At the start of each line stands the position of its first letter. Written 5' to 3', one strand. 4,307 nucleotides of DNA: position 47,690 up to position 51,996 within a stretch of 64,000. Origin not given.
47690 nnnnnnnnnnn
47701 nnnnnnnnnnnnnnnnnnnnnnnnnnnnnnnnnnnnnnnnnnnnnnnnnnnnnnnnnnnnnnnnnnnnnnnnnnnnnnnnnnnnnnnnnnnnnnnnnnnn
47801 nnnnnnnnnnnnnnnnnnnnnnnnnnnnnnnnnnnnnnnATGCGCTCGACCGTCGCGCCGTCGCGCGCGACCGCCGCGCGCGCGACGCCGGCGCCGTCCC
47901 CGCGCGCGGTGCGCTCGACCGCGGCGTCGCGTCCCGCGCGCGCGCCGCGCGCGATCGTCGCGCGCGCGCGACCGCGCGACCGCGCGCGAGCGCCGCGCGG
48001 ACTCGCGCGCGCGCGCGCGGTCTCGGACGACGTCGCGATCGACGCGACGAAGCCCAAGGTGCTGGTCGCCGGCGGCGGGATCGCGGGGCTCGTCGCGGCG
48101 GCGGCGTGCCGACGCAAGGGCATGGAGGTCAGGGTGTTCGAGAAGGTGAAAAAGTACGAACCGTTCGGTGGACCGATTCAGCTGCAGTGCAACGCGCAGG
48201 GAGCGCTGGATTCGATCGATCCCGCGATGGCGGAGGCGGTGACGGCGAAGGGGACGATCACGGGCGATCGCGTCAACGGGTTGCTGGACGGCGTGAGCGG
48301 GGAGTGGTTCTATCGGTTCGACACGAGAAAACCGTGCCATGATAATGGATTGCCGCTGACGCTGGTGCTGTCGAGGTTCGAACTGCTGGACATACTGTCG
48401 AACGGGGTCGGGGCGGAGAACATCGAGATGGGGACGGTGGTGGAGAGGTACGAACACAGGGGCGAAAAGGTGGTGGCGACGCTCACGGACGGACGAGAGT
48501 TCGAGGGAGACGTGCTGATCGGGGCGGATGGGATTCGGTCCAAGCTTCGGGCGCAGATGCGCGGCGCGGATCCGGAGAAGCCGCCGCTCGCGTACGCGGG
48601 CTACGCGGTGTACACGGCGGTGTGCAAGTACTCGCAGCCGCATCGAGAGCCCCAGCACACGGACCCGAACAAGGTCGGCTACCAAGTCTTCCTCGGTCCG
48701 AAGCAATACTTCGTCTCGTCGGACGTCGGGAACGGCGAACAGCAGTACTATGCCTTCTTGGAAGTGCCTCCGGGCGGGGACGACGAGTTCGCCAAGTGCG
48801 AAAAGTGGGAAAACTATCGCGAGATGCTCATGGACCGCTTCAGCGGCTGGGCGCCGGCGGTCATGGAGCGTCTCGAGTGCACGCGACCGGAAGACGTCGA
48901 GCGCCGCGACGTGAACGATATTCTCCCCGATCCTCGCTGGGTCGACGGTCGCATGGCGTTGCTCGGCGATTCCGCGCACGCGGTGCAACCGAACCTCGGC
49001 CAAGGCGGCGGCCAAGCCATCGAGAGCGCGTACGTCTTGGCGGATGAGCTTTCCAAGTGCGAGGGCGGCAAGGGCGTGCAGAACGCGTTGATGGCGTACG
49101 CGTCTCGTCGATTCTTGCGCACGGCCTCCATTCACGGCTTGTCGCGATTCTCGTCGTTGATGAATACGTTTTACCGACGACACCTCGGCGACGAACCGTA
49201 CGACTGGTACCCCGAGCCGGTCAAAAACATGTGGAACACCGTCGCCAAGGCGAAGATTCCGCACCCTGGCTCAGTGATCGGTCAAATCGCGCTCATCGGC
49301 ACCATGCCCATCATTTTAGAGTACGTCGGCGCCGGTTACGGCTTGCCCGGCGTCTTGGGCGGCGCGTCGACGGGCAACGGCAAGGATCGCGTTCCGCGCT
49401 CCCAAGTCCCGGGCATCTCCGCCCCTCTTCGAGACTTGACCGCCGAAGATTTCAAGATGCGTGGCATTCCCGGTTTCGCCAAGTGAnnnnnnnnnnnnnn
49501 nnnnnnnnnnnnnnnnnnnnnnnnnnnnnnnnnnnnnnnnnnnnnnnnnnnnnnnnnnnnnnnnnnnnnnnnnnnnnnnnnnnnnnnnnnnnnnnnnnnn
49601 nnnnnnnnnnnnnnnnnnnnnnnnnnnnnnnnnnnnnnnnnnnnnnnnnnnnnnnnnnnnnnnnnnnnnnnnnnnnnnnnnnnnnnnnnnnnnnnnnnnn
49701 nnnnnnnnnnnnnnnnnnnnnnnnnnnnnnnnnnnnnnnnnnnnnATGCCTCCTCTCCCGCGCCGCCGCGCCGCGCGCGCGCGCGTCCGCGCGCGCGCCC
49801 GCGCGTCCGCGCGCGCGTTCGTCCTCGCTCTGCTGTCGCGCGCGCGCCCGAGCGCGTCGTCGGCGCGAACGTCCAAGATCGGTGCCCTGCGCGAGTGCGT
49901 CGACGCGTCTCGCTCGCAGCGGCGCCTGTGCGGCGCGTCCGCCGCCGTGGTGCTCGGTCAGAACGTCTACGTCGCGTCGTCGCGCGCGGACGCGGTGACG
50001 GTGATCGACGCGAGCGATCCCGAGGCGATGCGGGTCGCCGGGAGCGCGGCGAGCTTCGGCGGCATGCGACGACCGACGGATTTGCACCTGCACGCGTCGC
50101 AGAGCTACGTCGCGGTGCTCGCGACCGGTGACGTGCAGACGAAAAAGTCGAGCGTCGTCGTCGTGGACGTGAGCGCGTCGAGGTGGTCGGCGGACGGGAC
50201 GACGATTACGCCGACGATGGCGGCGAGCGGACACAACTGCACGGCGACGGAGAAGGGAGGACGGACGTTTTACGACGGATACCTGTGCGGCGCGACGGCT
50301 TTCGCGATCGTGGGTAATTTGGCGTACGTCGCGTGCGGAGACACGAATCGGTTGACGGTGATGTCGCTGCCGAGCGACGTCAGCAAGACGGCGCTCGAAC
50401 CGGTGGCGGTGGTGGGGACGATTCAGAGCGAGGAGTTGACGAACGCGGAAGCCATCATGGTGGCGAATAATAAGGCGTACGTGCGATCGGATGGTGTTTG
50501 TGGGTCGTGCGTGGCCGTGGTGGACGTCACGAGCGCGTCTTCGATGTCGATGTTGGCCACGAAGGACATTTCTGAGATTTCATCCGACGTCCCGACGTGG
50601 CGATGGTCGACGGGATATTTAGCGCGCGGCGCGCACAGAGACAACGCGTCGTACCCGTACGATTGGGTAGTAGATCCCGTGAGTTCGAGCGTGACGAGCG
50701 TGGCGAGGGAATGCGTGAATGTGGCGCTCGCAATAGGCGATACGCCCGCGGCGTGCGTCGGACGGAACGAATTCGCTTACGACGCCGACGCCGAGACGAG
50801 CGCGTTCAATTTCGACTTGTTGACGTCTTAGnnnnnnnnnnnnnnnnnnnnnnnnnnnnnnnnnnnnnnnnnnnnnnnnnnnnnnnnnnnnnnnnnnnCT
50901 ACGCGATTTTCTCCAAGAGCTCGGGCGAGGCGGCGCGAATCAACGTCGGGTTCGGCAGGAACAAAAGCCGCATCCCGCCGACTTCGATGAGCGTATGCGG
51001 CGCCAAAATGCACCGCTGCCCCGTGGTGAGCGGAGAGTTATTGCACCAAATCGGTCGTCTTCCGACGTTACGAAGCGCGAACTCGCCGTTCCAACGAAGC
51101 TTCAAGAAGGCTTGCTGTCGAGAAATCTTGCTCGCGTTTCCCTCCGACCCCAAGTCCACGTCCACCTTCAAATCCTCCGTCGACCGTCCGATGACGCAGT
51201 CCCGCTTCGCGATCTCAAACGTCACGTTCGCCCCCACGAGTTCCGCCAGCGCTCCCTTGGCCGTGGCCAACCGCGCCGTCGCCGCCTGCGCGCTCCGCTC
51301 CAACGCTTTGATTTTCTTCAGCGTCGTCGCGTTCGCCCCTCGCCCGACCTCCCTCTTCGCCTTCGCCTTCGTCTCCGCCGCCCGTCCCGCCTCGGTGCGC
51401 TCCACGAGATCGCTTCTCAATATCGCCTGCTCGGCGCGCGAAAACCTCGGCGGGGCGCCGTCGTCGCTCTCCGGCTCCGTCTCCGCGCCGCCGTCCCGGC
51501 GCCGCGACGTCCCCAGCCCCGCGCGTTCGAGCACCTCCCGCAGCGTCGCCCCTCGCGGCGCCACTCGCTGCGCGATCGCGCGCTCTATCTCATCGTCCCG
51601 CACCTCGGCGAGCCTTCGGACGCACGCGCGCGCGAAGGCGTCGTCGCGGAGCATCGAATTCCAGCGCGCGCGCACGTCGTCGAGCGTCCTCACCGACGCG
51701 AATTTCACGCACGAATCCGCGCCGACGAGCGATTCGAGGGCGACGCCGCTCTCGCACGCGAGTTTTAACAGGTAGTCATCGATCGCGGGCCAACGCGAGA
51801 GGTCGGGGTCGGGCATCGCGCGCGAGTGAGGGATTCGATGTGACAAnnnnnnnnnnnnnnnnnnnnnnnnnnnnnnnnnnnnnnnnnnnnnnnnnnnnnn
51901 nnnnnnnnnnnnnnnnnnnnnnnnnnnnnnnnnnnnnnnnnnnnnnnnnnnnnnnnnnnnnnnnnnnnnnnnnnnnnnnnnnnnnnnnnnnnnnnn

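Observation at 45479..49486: Contiguous photoprotection/PSII genes: Psb28, violaxanthin de-epoxidase and zeaxanthin epoxidase, with VDE and ZEP head-to-head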

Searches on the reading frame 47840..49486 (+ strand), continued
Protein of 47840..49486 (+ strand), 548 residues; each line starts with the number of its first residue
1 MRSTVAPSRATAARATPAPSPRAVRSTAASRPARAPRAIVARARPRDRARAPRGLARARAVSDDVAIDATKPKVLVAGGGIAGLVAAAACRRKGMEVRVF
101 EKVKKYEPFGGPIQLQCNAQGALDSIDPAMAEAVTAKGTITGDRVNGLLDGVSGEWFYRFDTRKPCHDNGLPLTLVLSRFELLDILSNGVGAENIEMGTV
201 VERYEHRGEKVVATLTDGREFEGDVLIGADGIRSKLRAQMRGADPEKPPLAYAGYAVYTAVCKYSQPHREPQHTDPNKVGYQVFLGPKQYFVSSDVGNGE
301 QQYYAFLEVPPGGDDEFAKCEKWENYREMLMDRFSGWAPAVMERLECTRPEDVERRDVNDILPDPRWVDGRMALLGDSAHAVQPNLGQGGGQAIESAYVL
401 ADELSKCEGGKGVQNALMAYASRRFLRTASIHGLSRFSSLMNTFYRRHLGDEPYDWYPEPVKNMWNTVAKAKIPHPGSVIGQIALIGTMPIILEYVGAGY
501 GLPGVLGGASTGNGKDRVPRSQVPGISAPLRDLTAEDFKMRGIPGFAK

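Call 47: find_encoding_contigs(protein=P0181, flank=10000, max_places=1)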
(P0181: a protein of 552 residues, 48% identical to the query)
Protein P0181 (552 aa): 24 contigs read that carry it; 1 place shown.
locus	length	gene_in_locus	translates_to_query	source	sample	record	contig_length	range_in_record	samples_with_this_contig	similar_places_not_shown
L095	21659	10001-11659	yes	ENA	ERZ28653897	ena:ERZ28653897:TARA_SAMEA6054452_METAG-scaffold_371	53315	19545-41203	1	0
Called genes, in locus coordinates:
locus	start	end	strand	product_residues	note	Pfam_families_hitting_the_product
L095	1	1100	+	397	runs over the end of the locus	PF02615:Ldh_2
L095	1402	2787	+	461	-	-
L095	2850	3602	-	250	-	PF00642:zf-CCCH, PF18044:zf-CCCH_4 (weak), PF25427:zf-CCCH_UNK (faint), PF25585:zf-CCCH_DUS3L (faint), PF14608:zf-CCCH_2 (faint), PF18345:zf_CCCH_4 (weak), PF00642:zf-CCCH (weak)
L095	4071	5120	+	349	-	PF01946:Thi4, PF00890:FAD_binding_2 (weak), PF01266:DAO, PF07992:Pyr_redox_2 (weak), PF12831:FAD_oxidored (faint), PF13450:NAD_binding_8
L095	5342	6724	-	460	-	PF01483:P_proprotein (faint)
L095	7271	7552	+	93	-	-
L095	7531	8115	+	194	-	-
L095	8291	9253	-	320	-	PF00850:Hist_deacetyl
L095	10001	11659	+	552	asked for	PF01494:FAD_binding_3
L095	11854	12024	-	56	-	-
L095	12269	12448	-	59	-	-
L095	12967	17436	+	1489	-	PF23598:LRR_14, PF23598:LRR_14, PF24981:Beta-prop_ATRN-LZTR1, PF13415:Beta-prop_FBX42, PF13854:Kelch_HCF, PF24681:Kelch_KLHDC2_KLHL20_DRC7, PF13415:Beta-prop_FBX42, PF24656:CEPT76_peptidase, +10 more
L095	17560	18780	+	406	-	PF00999:Na_H_Exchanger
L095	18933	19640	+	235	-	-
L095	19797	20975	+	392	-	PF03358:FMN_red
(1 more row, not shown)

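Call 57: search_protein_families(library=ncbifam, proteins=[window:47840-49486:+], max_evalue=0.00001)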
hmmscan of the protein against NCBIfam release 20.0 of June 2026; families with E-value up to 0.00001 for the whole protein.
window:47840-49486:+ (548 aa): 43 families (the best 25 are shown)
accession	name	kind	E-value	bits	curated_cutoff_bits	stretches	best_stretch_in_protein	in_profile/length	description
NF033623.1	urate_HpxO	equivalog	5.5e-56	190.1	500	1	73-436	1-340/381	FAD-dependent urate hydroxylase HpxO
NF005313.0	PRK06847.1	subfamily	8.6e-51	173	372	1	72-435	5-344/375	hypothetical protein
NF005243.0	PRK06753.1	equivalog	6.4e-42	143.7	365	1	73-435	2-331/374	hypothetical protein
NF006021.0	PRK08163.1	equivalog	3.6e-39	134.9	459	1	70-436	4-351/398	3-hydroxybenzoate 6-monooxygenase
NF005720.0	PRK07538.1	subfamily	1.9e-34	119.3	400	1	72-436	3-362/418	hypothetical protein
NF005566.0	PRK07236.1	subfamily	9.8e-33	113.6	333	2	69-263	4-179/386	hypothetical protein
TIGR03219.1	salicylate_mono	equivalog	1.4e-26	93.1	446.35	1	74-424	3-355/414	salicylate 1-monooxygenase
NF005062.0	PRK06475.1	equivalog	1.6e-21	76.6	524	1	71-433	3-352/401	FAD-binding protein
NF005761.0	PRK07588.1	equivalog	4.9e-17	61.9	454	1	194-423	118-330/392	FAD-binding domain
NF033476.1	tet_destruct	subfamily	3.7e-15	55.8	550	1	364-410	275-321/386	tetracycline destructase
NF004523.0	PRK05868.1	equivalog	9.4e-15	54.3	536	2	73-244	3-170/372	FAD-binding protein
TIGR01988.1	Ubi-OHases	subfamily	9.6e-15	54.3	224.65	0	195-241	126-172/387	ubiquinone biosynthesis hydroxylase, UbiH/UbiF/VisC/COQ6 family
NF005452.0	PRK07045.1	equivalog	7.7e-14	51.4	397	1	73-251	7-182/388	putative monooxygenase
NF005599.0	PRK07333.1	equivalog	1.2e-13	50.4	549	1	70-239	11-183/414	ubiquinone biosynthesis hydroxylase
NF005691.0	PRK07494.1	equivalog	7.1e-13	47.9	459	0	69-103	6-40/404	UbiH/UbiF family hydroxylase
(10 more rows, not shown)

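Call 65: search_solved_structures(query=window:47840-49486:+, max_evalue=1e-10)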
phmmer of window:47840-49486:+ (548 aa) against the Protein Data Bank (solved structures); distinct sequences matched with E-value up to 1e-10: 30.
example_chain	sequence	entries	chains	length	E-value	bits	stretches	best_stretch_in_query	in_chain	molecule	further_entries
3rp8_A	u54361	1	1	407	1.3e-31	113.1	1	73-421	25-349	flavoprotein monooxygenase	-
3rp6_A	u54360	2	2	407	2.1e-31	112.4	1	73-421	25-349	flavoprotein monooxygenase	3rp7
8rqh_A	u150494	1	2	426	1.5e-29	106.3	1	69-436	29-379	Tropone 2-monooxygenase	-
6bz5_A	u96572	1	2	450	7.2e-25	90.8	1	74-427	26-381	Salicylate hydroxylase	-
8uiq_A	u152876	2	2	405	2.9e-23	85.5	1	71-437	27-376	6-hydroxynicotinate 3-monooxygenase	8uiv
9h8m_A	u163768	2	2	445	3.7e-23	85.2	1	73-436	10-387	FAD-dependent monooxygenase sorC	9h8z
4bk3_A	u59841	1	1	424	5.8e-23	84.5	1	72-406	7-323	PROBABLE SALICYLATE MONOOXYGENASE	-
4bjy_A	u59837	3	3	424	7e-23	84.3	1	72-406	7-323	PROBABLE SALICYLATE MONOOXYGENASE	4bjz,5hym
4bk2_A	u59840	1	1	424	7.4e-23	84.2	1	72-406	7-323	PROBABLE SALICYLATE MONOOXYGENASE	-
5eow_A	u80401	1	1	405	1.4e-22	83.3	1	71-437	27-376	6-hydroxynicotinate 3-monooxygenase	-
4bk1_A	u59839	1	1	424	4.4e-22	81.6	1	72-406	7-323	PROBABLE SALICYLATE MONOOXYGENASE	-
6neu_A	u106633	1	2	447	5.9e-22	81.2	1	74-399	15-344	FAD-dependent monooxygenase tropB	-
6nev_A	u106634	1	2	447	6.4e-22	81.1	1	74-399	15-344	FAD-dependent monooxygenase tropB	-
6nes_A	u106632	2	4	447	6.4e-22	81.1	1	74-399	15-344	FAD-dependent monooxygenase tropB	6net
6pvf_A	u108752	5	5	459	9.8e-21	77.2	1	73-260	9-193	FAD monooxygenase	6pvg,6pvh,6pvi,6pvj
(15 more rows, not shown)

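Call 79: list_cluster_members(proteins=[window:47840-49486:+, window:46228-47601:-, P0005, P0006, P0003, P0004, P0029, P0016])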
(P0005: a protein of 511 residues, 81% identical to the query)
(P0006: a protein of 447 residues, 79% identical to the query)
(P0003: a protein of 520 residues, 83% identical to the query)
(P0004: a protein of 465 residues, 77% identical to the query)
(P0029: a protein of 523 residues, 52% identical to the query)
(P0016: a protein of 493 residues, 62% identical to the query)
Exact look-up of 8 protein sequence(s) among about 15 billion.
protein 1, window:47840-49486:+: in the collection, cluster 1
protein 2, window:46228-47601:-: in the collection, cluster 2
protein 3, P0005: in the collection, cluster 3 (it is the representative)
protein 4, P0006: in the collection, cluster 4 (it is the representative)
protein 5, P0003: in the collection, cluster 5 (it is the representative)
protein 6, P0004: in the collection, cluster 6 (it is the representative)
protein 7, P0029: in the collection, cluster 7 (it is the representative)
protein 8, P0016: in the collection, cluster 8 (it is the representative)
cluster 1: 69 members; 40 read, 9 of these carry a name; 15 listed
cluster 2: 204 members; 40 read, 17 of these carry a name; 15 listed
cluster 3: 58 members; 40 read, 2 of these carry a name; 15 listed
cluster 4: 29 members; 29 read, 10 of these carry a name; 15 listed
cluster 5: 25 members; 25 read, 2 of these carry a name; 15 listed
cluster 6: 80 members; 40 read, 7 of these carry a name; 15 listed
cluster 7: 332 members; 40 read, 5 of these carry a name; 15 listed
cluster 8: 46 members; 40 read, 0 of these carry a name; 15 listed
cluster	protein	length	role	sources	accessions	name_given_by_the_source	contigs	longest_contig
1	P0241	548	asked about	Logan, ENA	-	-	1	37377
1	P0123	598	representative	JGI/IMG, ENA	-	-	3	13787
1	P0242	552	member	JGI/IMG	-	zeaxanthin epoxidase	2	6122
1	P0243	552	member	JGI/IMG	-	zeaxanthin epoxidase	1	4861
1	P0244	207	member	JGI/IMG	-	zeaxanthin epoxidase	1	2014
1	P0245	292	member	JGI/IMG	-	zeaxanthin epoxidase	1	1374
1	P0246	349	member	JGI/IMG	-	zeaxanthin epoxidase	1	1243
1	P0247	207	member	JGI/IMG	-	zeaxanthin epoxidase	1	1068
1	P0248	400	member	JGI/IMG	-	zeaxanthin epoxidase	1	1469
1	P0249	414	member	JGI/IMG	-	zeaxanthin epoxidase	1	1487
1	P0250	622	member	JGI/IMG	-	zeaxanthin epoxidase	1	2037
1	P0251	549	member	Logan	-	-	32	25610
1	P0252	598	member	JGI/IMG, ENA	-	-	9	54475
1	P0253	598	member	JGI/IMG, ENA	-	-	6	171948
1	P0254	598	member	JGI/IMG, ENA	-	-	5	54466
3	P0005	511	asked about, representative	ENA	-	-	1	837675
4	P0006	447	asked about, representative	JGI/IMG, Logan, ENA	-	-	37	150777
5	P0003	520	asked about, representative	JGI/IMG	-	-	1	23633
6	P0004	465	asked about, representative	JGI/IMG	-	violaxanthin de-epoxidase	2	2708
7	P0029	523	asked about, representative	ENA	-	-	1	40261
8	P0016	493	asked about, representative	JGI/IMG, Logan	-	-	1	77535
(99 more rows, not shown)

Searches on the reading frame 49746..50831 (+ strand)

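Call 3: search_protein_families(library=pfam, proteins=[window:49746-50831:+], max_evalue=0.01)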
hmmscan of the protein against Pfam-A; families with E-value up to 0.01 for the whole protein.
window:49746-50831:+ (361 aa): 1 family
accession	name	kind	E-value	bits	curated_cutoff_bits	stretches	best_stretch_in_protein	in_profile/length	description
PF09136.16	Glucodextran_B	-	0.0086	16.4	27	1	203-251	3-47/83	Glucodextranase, domain B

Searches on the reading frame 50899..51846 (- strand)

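Call 3: search_protein_families(library=pfam, proteins=[window:50899-51846:-], max_evalue=0.01)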
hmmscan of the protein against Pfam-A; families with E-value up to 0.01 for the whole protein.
window:50899-51846:- (315 aa): 2 families
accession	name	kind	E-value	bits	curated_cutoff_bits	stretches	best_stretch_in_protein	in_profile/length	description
PF13325.12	MCRS_N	-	1.6e-06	28.6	25.8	1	18-90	1-70/199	N-terminal region of micro-spherule protein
PF00498.31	FHA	-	8e-05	23.4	20.7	1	218-290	2-67/67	FHA domain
